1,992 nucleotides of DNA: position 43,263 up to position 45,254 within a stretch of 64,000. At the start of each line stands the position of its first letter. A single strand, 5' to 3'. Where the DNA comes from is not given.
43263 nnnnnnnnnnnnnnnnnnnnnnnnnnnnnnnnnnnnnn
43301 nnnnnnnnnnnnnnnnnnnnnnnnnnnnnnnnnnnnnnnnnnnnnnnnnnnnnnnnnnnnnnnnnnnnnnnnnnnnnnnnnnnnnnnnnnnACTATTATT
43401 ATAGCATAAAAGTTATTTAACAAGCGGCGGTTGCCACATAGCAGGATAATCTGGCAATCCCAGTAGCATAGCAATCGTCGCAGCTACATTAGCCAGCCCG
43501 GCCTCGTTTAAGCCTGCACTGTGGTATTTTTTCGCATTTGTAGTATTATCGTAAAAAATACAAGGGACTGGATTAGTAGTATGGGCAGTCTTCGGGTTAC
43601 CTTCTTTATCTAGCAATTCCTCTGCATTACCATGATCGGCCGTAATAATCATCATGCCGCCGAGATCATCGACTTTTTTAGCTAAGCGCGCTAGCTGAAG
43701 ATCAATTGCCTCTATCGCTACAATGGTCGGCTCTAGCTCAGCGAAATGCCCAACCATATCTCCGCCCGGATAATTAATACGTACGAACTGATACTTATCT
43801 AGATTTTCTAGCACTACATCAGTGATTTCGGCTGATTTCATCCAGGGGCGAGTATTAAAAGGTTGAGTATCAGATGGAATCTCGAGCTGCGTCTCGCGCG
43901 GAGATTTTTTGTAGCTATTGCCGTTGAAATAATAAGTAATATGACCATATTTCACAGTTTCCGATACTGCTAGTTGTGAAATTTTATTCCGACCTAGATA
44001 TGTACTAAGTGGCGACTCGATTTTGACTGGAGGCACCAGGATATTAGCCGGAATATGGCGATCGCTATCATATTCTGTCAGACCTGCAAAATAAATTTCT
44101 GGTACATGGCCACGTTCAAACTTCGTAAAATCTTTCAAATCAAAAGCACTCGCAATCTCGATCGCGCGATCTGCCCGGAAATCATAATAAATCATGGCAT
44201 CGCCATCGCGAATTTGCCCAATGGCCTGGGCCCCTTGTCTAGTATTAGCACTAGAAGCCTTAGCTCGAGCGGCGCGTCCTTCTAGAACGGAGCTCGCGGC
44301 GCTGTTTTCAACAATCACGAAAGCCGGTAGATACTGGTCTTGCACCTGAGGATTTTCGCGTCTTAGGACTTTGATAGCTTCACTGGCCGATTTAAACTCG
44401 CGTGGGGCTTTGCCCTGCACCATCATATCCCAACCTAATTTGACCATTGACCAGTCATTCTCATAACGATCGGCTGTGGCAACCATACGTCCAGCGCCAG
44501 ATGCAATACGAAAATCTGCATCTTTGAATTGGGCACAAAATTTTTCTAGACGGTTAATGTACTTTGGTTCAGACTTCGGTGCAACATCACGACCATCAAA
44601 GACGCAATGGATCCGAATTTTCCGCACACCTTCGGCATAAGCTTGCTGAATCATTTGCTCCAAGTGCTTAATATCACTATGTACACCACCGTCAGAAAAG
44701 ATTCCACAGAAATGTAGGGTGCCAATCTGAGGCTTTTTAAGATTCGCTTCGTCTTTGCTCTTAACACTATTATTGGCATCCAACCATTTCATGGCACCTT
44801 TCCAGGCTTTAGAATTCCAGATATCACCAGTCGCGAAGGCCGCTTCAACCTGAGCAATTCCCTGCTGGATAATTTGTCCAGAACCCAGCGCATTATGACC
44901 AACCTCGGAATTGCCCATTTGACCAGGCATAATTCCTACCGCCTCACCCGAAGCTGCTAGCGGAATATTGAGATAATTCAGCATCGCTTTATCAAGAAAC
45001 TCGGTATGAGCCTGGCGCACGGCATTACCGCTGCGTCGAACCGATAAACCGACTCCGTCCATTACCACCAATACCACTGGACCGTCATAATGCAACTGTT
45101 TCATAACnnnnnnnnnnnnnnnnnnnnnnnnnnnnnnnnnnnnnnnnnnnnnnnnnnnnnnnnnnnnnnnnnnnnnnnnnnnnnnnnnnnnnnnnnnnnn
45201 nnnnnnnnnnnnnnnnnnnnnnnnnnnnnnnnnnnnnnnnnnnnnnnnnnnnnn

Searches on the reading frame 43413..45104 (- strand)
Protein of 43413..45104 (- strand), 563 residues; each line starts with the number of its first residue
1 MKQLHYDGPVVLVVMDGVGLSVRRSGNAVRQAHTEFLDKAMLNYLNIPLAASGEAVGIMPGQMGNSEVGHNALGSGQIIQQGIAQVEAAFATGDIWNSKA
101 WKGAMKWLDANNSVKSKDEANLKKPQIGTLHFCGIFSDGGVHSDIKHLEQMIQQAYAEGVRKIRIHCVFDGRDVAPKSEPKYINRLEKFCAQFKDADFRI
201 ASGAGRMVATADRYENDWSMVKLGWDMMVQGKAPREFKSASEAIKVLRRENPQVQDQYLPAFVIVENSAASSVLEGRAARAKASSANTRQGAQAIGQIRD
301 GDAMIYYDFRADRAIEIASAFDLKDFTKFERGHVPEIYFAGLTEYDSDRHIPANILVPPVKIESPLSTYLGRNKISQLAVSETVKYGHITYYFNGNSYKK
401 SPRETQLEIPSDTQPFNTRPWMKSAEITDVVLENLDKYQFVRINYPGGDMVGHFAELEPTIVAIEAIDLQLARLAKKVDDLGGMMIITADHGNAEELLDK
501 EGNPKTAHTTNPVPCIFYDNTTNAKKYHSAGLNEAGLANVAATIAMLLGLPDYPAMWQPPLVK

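Call 3: search_protein_families(library=ncbifam, proteins=[window:43413-45104:-])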
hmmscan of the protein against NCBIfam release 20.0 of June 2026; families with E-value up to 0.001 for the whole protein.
window:43413-45104:- (563 aa): 9 families
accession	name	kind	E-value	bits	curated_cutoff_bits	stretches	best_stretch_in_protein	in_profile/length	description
TIGR01307.1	pgm_bpd_ind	equivalog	2.2e-113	379.4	330.65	2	295-556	241-498/504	2,3-bisphosphoglycerate-independent phosphoglycerate mutase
NF003897.0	PRK05434.1-5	equivalog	8.5e-93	311.6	862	2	289-551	242-500/514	2,3-bisphosphoglycerate-independent phosphoglycerate mutase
NF003104.0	PRK04024.1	equivalog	1.3e-08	34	489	1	425-521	281-369/412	2,3-bisphosphoglycerate-independent phosphoglycerate mutase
TIGR00306.2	apgM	subfamily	1.5e-07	30.8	320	1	430-527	282-379/403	2,3-bisphosphoglycerate-independent phosphoglycerate mutase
NF003766.0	PRK05362.1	equivalog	2e-07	30.1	256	1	433-551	275-383/396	phosphopentomutase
NF009049.0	PRK12383.1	equivalog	6.5e-07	28.6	254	1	421-550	268-388/408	phosphopentomutase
TIGR02535.1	hyp_Hser_kinase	hypoth_equivalog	3.3e-06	26.1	446.3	1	430-527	277-373/397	proposed homoserine kinase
NF003242.0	PRK04200.1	equivalog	0.00028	19.9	426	1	430-529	276-372/395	cofactor-independent phosphoglycerate mutase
TIGR01696.1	deoB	equivalog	0.00038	19.4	341.2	1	450-547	283-370/381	phosphopentomutase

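Call 4: search_protein_families(library=pfam, proteins=[window:43413-45104:-])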
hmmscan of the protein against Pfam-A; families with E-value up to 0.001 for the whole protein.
window:43413-45104:- (563 aa): 2 families
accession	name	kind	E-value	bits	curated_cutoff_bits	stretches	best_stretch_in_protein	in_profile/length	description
PF01676.23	Metalloenzyme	-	2.9e-61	207.6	24.3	1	9-551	2-251/252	Metalloenzyme superfamily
PF06415.18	iPGM_N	-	7.9e-52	176.3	27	2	123-270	24-164/217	BPG-independent PGAM N-terminus (iPGM_N)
